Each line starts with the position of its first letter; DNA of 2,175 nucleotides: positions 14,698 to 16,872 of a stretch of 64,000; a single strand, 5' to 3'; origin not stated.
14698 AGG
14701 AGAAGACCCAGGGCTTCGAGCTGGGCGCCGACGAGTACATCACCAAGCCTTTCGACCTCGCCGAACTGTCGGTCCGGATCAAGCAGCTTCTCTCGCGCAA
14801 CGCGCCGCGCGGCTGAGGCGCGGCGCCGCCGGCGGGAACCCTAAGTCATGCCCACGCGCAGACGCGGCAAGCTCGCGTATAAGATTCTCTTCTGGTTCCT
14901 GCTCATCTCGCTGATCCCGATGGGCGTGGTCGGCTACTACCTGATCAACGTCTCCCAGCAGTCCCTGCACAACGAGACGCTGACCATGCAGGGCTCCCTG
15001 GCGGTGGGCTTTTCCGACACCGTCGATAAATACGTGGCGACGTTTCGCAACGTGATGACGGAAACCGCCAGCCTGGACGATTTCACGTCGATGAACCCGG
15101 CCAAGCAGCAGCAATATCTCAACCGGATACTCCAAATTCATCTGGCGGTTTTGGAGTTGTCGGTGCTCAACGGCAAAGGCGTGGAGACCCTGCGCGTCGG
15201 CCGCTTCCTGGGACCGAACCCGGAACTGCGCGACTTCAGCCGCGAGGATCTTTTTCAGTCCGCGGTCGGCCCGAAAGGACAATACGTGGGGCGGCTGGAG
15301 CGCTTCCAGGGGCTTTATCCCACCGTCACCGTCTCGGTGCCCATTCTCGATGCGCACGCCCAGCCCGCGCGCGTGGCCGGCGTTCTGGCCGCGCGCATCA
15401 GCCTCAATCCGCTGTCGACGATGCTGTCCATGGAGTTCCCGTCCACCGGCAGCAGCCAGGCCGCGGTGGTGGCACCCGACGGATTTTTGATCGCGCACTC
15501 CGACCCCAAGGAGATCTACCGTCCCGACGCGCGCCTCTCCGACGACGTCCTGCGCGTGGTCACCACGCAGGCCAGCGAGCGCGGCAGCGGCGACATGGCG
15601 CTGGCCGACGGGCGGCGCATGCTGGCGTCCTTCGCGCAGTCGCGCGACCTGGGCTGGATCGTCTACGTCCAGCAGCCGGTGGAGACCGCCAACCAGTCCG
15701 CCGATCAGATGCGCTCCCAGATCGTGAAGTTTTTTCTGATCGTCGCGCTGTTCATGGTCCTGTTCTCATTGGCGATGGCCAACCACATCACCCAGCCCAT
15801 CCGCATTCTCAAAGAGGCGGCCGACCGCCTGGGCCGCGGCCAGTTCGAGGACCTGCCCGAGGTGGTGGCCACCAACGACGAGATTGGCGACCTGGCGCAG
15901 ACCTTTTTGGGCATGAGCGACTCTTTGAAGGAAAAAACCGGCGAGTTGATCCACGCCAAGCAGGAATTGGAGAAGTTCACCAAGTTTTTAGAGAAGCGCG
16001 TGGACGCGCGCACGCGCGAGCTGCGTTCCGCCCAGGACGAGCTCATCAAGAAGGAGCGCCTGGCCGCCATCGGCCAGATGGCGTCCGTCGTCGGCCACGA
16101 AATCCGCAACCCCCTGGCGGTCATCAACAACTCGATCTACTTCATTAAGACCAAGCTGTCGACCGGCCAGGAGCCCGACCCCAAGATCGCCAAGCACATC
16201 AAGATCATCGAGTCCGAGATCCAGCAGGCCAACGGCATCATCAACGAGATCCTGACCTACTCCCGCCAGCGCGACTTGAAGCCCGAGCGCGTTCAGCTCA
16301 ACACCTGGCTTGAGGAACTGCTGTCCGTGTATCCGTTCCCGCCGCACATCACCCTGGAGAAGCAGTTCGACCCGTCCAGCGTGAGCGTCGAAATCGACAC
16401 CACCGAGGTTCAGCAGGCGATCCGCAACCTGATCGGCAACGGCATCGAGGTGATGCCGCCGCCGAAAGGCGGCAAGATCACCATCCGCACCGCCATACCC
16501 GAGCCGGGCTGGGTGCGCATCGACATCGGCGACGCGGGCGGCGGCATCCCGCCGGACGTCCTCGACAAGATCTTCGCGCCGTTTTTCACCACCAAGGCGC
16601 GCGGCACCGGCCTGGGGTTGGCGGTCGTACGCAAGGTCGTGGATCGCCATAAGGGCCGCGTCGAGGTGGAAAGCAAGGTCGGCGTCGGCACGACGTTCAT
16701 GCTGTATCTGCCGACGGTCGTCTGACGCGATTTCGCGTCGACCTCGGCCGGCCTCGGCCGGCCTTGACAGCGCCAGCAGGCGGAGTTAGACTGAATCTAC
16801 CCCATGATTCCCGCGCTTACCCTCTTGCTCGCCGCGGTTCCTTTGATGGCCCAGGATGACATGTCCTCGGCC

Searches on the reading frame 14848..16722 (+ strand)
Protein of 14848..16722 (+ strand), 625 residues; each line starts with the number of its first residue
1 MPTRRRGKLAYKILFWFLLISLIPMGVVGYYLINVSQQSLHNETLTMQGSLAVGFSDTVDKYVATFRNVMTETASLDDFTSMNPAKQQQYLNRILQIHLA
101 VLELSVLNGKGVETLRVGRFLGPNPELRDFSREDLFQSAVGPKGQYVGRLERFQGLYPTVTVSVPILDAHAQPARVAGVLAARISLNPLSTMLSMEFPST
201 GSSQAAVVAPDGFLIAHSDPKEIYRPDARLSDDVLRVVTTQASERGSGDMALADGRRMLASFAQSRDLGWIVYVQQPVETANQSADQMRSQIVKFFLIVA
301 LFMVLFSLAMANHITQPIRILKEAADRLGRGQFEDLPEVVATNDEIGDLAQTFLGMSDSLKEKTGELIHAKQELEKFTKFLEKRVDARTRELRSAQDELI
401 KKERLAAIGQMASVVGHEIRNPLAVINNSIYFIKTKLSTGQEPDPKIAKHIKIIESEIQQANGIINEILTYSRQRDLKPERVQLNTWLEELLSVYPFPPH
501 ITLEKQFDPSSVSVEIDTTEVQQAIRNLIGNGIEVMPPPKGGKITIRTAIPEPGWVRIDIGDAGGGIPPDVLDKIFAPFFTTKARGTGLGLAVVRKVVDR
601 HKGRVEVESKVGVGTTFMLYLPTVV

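Call 39: search_protein_families(library=pfam, proteins=[window:14848-16722:+], max_evalue=0.001)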
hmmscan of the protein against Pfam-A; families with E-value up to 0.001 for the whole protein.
window:14848-16722:+ (625 aa): 4 families
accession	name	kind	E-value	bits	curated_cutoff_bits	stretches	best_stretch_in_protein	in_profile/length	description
PF02518.31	HATPase_c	-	4.5e-27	95.1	26.4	1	517-623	2-109/111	Histidine kinase-, DNA gyrase B-, and HSP90-like ATPase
PF02743.24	dCache_1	-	3.2e-16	60.1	45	1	40-274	3-239/240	Cache domain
PF00672.30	HAMP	-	2.7e-12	47.3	25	1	310-362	2-53/53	HAMP domain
PF00512.31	HisKA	-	7.9e-12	45.5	26.9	1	409-475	3-64/66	His Kinase A (phospho-acceptor) domain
